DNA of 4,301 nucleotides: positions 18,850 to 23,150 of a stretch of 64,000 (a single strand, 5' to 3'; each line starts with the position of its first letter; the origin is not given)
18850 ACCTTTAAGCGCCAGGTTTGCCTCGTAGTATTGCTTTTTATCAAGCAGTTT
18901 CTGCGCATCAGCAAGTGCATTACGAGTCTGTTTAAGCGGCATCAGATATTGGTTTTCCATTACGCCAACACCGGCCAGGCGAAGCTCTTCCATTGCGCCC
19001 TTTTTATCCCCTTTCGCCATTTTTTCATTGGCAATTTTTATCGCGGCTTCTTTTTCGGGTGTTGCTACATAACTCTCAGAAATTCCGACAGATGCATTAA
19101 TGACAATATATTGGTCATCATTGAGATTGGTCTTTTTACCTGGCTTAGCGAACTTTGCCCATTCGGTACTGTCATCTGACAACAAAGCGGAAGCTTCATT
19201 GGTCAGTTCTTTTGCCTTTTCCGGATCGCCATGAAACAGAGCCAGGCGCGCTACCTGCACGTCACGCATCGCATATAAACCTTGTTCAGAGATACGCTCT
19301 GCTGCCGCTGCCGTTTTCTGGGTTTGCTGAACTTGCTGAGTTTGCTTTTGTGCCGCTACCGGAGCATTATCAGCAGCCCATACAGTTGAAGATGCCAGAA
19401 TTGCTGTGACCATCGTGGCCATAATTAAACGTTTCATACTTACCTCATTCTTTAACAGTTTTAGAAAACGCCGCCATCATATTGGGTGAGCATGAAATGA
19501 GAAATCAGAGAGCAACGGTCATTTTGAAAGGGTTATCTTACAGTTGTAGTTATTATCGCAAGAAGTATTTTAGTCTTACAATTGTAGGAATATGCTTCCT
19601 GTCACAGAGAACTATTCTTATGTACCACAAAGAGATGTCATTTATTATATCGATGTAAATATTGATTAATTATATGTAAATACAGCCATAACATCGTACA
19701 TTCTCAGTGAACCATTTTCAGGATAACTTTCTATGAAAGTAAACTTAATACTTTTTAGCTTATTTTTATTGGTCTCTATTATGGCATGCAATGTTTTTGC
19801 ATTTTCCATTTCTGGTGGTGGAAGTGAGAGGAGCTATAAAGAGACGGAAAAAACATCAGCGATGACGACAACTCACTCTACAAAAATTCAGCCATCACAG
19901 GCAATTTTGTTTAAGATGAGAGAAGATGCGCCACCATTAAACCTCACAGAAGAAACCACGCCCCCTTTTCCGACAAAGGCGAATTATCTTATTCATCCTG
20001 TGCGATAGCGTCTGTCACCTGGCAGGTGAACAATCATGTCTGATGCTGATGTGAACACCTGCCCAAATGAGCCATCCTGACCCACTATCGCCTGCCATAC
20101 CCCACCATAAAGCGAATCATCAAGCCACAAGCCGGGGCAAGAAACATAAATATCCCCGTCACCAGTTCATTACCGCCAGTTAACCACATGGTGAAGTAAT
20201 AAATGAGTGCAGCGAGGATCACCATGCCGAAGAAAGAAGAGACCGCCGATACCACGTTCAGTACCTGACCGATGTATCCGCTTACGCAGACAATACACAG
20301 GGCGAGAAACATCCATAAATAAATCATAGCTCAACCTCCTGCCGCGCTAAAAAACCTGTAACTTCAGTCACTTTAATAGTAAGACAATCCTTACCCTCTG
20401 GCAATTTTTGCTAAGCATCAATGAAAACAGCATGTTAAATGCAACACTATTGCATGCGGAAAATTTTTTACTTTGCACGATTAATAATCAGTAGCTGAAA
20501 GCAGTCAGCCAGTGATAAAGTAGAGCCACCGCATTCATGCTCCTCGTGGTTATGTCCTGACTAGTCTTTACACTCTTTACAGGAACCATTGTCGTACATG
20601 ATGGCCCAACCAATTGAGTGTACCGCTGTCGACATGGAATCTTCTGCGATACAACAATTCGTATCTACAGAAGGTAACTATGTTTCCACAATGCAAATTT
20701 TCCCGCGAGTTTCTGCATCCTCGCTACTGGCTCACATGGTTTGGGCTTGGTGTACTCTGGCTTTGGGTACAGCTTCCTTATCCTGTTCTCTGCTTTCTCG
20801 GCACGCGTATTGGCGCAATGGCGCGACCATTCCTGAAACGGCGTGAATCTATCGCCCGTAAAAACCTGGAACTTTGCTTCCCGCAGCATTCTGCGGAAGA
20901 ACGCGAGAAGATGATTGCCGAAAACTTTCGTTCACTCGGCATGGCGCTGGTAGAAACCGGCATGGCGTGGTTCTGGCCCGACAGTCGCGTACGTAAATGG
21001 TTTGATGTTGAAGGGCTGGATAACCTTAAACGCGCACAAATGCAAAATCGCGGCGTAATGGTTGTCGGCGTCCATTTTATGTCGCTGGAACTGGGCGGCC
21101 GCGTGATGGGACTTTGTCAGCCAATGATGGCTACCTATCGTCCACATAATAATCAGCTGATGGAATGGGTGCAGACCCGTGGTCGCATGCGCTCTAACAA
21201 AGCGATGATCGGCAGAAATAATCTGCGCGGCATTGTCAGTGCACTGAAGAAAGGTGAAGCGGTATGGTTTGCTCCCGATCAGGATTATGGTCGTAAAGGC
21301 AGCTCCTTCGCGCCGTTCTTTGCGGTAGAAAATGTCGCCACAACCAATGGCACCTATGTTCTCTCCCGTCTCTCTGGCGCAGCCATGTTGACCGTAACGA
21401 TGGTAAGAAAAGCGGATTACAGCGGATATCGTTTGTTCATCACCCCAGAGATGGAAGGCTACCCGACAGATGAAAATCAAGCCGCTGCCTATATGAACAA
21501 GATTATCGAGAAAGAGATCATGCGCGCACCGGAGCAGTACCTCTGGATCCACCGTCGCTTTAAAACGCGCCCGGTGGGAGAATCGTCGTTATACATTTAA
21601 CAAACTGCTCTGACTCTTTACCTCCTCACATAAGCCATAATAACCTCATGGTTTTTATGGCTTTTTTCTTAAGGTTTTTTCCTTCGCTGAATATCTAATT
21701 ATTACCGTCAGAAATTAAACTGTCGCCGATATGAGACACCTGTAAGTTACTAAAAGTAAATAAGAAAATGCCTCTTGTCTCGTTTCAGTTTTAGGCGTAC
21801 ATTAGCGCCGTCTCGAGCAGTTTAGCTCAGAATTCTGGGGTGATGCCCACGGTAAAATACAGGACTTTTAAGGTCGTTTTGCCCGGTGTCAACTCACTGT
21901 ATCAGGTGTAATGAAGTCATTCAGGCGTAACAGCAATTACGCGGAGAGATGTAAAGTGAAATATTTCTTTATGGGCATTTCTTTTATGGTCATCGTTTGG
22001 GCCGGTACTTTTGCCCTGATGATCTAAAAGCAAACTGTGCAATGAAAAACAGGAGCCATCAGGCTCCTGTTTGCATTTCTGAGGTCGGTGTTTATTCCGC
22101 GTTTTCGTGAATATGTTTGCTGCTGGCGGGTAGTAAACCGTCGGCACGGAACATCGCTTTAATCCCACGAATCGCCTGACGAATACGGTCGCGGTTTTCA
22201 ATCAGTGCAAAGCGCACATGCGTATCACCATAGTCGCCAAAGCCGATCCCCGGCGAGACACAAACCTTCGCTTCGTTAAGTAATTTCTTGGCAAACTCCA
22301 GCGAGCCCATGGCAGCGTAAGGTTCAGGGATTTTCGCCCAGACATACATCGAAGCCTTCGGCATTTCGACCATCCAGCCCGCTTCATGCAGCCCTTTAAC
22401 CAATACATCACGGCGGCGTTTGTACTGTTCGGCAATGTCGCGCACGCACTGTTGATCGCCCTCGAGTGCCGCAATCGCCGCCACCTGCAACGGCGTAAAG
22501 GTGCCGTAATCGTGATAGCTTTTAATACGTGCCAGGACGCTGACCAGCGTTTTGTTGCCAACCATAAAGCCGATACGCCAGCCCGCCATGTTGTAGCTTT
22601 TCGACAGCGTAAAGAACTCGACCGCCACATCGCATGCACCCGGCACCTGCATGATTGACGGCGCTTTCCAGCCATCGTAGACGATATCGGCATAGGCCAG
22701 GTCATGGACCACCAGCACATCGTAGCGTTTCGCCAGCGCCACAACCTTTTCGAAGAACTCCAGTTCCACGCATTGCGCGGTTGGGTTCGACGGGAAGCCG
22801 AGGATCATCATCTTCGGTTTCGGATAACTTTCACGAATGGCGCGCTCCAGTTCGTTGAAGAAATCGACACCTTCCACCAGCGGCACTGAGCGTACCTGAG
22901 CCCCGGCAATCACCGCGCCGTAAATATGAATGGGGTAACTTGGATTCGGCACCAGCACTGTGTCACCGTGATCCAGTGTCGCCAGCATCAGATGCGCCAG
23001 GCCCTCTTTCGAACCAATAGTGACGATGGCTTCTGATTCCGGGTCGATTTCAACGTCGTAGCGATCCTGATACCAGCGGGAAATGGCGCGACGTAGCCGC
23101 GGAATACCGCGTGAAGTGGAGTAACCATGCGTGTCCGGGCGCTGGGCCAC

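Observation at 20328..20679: Long 5' region upstream of cold-induced lpxP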

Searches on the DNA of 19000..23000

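Call 4: search_rna_families(source=window, start=19000, end=23000, threshold=evalue, max_evalue=10)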
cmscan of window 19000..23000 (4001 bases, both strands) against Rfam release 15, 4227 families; matches with E-value up to 10: 4.
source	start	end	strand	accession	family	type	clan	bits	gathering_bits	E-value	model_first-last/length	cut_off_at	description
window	21978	22072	+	RF04338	Plastid-psbJ-2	Cis-reg;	CL00152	23.5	65.6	0.25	1-144/144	no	Plastid-psbJ-2 3UTR RNA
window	21899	21992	+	RF00357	snoR44_J54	Gene; snRNA; snoRNA; CD-box;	CL00069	21.1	48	1.6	1-97/97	no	Small nucleolar RNA R44/J54/Z268 family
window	19676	19754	-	RF00310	snoZ165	Gene; snRNA; snoRNA; CD-box;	-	19.1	90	7.2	1-92/92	no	Small nucleolar RNA Z165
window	22035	22106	-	RF02502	Atu_C8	Gene; sRNA;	-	17.3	50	8.9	1-122/122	no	Rhizobiales sRNA Atu_C8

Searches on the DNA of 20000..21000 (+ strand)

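Call 3: search_dna_similar(query=window:20000-21000:+, collection=ecoli_genomes, mode=near, max_rows=12, rows=spread)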
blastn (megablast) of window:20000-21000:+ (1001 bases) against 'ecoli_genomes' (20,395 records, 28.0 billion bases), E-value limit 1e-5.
Records with a match: 5423; places in all: 5443; records where one place covers at least 80% of the query: 5405.
Genomes with a match: 5422 of 5426; with a place that covers at least 80% of the query: 5404. Places per genome that has any: lowest 1, median 1, highest 3. On chromosomes: 5442 places; on plasmids: 1.
Best place of each record, by identity: >=99% 100; 95-99% 5323.
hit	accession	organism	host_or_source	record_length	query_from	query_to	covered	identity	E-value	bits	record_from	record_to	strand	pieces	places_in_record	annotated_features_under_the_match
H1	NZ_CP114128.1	Escherichia coli strain PE164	pig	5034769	1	1001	100%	100.0%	0e+0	1849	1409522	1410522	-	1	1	lpxP: kdo(2)-lipid IV(A) palmitoleoyltransferase | yfdY: YfdY family protein | ypdI: colanic acid biosynthesis lipoprotein YpdI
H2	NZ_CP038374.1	Escherichia coli O157:H7 strain F3113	beef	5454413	1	1001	100%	98.7%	0e+0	1777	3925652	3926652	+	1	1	lpxP: kdo(2)-lipid IV(A) palmitoleoyltransferase | yfdY: YfdY family protein | ypdI: colanic acid biosynthesis lipoprotein YpdI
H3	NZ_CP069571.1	Escherichia coli strain FDAARGOS_1250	Homo sapiens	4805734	1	1001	100%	98.2%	0e+0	1749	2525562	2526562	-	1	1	lpxP: kdo(2)-lipid IV(A) palmitoleoyltransferase | yfdY: YfdY family protein | ypdI: colanic acid biosynthesis lipoprotein YpdI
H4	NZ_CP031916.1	Escherichia coli O45:H2 strain FWSEC0003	Homo sapiens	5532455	1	1001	100%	98.1%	0e+0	1744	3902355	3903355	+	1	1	lpxP: kdo(2)-lipid IV(A) palmitoleoyltransferase | yfdY: YfdY family protein | ypdI: colanic acid biosynthesis lipoprotein YpdI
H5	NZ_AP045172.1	Escherichia coli strain JNEC-KY176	Homo sapiens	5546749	1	1001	100%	98.1%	0e+0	1744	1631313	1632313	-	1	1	lpxP: kdo(2)-lipid IV(A) palmitoleoyltransferase | yfdY: YfdY family protein | ypdI: colanic acid biosynthesis lipoprotein YpdI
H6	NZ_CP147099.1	Escherichia coli strain KOr024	river water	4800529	1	1001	100%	98.0%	0e+0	1738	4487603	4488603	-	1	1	lpxP: kdo(2)-lipid IV(A) palmitoleoyltransferase | yfdY: YfdY family protein | ypdI: colanic acid biosynthesis lipoprotein YpdI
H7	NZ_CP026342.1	Escherichia coli strain 9FA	not applicable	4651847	1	1001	100%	97.8%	0e+0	1727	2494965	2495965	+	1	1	lpxP: kdo(2)-lipid IV(A) palmitoleoyltransferase | yfdY: YfdY family protein | ypdI: colanic acid biosynthesis lipoprotein YpdI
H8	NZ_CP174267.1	Escherichia coli str. K-12 substr. MG1655 strain K-12 ...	not applicable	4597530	1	1001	100%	97.8%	0e+0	1727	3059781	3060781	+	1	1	lpxP: kdo(2)-lipid IV(A) palmitoleoyltransferase | yfdY: YfdY family protein | ypdI: colanic acid biosynthesis lipoprotein YpdI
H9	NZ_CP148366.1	Escherichia coli strain Z1323HEC0300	Homo sapiens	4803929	2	1001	100%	97.8%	0e+0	1725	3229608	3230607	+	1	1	lpxP: kdo(2)-lipid IV(A) palmitoleoyltransferase | yfdY: YfdY family protein | ypdI: colanic acid biosynthesis lipoprotein YpdI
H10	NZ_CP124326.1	Escherichia coli strain AVS0285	wastewater treatment plant efflux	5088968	2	1001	100%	97.6%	0e+0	1714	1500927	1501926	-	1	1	lpxP: kdo(2)-lipid IV(A) palmitoleoyltransferase | yfdY: YfdY family protein | ypdI: colanic acid biosynthesis lipoprotein YpdI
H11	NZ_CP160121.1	Escherichia coli strain 729_270514_x_12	Poultry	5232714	1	1001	100%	97.5%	0e+0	1711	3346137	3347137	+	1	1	lpxP: kdo(2)-lipid IV(A) palmitoleoyltransferase | yfdY: YfdY family protein | ypdI: colanic acid biosynthesis lipoprotein YpdI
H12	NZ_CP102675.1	Escherichia coli strain XH987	Homo sapiens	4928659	1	509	51%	97.8%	0e+0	880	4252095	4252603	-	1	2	yfdY: YfdY family protein | ypdI: colanic acid biosynthesis lipoprotein YpdI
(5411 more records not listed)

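Call 6: get_annotated_region(hit=H1, flank=3000)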
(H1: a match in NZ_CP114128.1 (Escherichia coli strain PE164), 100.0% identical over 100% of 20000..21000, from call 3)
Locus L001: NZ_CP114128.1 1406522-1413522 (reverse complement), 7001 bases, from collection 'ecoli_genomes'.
description: Escherichia coli strain PE164 chromosome, complete genome
organism: Escherichia coli strain PE164 (NCBI taxid 562)
replicon: chromosome; assembly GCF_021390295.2
host: pig; source: diarrhea and blood; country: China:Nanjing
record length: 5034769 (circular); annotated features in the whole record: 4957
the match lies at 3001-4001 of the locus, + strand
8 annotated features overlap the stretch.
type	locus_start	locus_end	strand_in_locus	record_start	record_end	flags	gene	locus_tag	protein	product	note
CDS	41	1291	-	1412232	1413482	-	frc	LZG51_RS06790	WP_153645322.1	formyl-CoA transferase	-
CDS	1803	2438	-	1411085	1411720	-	yfdX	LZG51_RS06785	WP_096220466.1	YfdX family protein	-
CDS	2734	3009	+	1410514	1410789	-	ypdI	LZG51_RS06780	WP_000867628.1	colanic acid biosynthesis lipoprotein YpdI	-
CDS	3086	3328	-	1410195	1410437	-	yfdY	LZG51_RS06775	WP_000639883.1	YfdY family protein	-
CDS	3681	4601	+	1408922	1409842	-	lpxP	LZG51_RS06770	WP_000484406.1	kdo(2)-lipid IV(A) palmitoleoyltransferase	-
CDS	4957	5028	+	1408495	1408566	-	ypdK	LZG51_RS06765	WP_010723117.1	membrane protein YpdK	-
CDS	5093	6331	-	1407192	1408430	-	alaC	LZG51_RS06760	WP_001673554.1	alanine transaminase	-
CDS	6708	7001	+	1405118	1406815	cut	ypdA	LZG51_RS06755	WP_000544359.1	two-component system sensor histidine kinase YpdA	-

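Call 54: get_annotated_region(hit=H12, flank=2500)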
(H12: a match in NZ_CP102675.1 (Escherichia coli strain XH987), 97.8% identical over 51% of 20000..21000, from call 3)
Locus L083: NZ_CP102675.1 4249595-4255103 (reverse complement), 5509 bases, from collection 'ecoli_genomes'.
description: Escherichia coli strain XH987 chromosome, complete genome
organism: Escherichia coli strain XH987 (NCBI taxid 562)
replicon: chromosome; assembly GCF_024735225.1
host: Homo sapiens; source: urine; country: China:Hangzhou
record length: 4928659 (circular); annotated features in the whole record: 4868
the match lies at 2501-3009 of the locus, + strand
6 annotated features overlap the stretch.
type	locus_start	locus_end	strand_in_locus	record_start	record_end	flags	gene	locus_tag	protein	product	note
CDS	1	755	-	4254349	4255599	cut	frc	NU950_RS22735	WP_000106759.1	formyl-CoA transferase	-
CDS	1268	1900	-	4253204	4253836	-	yfdX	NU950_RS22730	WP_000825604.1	YfdX family protein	-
CDS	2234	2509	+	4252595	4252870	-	ypdI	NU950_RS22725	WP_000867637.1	colanic acid biosynthesis lipoprotein YpdI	-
CDS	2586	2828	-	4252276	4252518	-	yfdY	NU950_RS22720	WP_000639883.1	YfdY family protein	-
CDS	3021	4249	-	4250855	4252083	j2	-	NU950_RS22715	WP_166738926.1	IS3 family transposase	programmed frameshift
CDS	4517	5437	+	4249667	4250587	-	lpxP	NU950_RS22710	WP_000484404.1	kdo(2)-lipid IV(A) palmitoleoyltransferase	-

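Call 72: build_rna_model(alignment_id=A4, structure=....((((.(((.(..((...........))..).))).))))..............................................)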
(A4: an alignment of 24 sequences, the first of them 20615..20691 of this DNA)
Model R1 built from alignment A4 (24 sequences, 89 columns); structure: as given.
model positions 78; base pairs 10; branch points 0; effective number of sequences 17.41; information 0.726 bits per position. Calibrated on 0.2 Mb of random sequence (short: E-values are rough).
structure used (alignment columns):
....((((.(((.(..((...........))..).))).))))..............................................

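Call 73: search_with_rna_model(model_id=R1, sources=[window, L003, L004, L005, L006, L007, L008, L009, L010, L011, L012, L013, L014, L015, L016, L017, L018, L019, L020, L021, L022, L023, L024, L025, L026, L027, L028, L029, L030, L031, L032, L033, L034, L035, L036, L037, L038, L039, L040, L041, L042, L043, L044, L045, L046, L047, L048, L049, L050, L051, L052, L053, L054, L055, L056, L057, L058, L059, L060, L061, L062, L063, L064, L065, L066, L067, L068, L069, L070, L071, L072, L073, L074, L075, L076, L077, L078, L079, L080, L081, L082], max_evalue=1)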
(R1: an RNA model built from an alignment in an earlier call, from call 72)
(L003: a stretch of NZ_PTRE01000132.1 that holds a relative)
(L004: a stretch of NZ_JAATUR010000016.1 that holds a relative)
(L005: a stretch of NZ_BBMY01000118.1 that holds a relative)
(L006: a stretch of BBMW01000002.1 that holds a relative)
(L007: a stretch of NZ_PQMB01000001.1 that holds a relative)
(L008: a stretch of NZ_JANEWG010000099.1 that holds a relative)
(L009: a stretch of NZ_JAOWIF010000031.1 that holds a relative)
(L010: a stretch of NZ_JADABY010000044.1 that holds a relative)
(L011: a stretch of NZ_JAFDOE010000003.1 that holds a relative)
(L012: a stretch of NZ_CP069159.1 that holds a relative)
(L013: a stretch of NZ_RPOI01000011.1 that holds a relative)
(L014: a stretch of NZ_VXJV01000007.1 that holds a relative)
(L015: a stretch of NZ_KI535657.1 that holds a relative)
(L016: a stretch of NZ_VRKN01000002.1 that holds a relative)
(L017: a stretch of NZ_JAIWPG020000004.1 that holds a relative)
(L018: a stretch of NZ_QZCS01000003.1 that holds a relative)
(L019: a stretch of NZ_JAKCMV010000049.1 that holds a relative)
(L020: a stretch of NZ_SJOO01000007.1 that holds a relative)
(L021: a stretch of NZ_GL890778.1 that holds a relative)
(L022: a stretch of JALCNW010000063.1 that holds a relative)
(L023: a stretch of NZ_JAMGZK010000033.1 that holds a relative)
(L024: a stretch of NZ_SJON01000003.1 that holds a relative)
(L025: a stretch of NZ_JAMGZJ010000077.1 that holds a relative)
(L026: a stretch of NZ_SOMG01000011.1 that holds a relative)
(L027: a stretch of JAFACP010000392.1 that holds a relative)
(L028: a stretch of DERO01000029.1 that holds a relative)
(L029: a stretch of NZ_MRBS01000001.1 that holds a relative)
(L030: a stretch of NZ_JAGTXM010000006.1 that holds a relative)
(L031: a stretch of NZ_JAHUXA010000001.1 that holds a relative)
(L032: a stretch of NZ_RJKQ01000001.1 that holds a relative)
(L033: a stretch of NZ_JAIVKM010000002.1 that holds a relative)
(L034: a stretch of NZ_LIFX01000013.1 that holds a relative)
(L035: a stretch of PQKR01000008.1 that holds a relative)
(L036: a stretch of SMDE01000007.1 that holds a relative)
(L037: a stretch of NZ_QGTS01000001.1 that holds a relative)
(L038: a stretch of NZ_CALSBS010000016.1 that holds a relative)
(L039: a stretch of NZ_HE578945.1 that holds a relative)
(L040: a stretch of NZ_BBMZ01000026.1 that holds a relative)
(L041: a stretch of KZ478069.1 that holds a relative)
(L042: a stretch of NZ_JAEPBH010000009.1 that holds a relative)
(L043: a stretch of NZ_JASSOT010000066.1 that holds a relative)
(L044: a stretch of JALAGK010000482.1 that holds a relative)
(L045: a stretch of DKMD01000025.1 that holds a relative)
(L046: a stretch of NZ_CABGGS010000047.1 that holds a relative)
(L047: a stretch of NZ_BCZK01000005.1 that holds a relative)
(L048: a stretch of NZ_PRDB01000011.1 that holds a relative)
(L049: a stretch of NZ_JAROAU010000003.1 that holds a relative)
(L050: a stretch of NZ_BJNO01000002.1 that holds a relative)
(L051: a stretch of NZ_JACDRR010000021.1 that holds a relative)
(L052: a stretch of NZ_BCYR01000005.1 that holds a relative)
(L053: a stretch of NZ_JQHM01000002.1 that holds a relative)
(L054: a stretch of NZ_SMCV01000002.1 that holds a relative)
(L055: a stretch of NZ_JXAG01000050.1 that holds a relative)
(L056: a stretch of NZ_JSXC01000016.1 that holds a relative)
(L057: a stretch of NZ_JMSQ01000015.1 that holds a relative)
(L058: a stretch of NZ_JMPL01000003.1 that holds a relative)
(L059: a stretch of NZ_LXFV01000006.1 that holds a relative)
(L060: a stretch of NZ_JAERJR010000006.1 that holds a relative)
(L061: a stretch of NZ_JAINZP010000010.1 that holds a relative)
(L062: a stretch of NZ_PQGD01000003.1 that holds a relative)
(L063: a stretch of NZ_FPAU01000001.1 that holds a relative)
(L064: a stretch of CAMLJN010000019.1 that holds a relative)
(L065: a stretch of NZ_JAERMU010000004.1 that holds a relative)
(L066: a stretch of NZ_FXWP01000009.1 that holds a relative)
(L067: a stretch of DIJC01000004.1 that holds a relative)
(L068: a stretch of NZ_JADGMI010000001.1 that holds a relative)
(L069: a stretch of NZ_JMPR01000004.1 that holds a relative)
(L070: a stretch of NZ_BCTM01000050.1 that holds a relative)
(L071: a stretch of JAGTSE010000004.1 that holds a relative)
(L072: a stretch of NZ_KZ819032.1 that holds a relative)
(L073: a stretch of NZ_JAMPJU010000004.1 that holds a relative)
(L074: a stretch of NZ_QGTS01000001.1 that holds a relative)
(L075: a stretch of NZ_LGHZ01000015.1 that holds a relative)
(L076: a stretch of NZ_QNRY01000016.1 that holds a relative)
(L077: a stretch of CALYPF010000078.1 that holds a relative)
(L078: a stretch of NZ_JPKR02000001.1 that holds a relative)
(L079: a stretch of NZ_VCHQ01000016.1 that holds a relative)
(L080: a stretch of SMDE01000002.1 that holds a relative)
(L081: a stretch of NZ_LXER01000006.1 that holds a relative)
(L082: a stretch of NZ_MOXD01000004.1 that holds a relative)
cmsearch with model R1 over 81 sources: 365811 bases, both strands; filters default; matches with E-value up to 1: 33.
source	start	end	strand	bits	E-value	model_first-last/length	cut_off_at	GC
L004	1436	1512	+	81.7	9e-15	1-78/78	no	0.39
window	20615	20691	+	81.6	9.2e-15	1-78/78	no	0.42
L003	1436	1512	+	81.6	9.2e-15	1-78/78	no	0.42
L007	1436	1512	+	80.1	2e-14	1-78/78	no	0.4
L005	1436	1512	+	79.1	3.3e-14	1-78/78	no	0.42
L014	1434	1512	+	77.1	9e-14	1-78/78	no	0.38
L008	1436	1512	+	75.9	1.7e-13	1-78/78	no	0.45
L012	1436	1512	+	73.2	6.3e-13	1-78/78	no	0.45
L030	1436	1512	+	72.2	1e-12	1-78/78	no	0.39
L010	1436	1512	+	68.5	6.8e-12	1-78/78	no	0.43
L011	1436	1512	+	67.2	1.3e-11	1-78/78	no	0.43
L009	1436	1512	+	66.7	1.7e-11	1-78/78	no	0.42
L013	1436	1512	+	66.7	1.7e-11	1-78/78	no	0.42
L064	1416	1494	+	64.8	4.3e-11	1-78/78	no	0.35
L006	1436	1512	+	64.3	5.5e-11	1-78/78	no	0.48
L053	1418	1494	+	64.1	6e-11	1-78/78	no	0.39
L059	1418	1494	+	64.1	6e-11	1-78/78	no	0.39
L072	1420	1497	+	63.8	7e-11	1-78/78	no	0.4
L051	1418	1494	+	63.4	8.5e-11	1-78/78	no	0.38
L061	1418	1494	+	63.3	9.1e-11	1-78/78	no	0.38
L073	1417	1497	+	61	2.8e-10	1-78/78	no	0.42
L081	1417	1494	+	59.1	7.3e-10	1-78/78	no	0.4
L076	1417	1497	+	56.3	3.1e-09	1-78/78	no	0.41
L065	1416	1494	+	55.8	3.9e-09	1-78/78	no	0.43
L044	188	266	+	47.6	2.4e-07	1-78/78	no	0.37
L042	1414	1494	+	47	3.3e-07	1-78/78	no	0.42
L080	1415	1500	+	34.3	0.00019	1-78/78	no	0.36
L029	1428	1503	+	34.1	0.00021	1-78/78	no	0.39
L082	1428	1512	+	33.9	0.00023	1-78/78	no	0.49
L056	1419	1494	+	33.9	0.00024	1-78/78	no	0.45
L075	1409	1500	+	27.8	0.0049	1-78/78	no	0.37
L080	1389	1467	-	18.7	0.47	1-78/78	no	0.34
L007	1409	1478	-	17.6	0.82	1-78/78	no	0.39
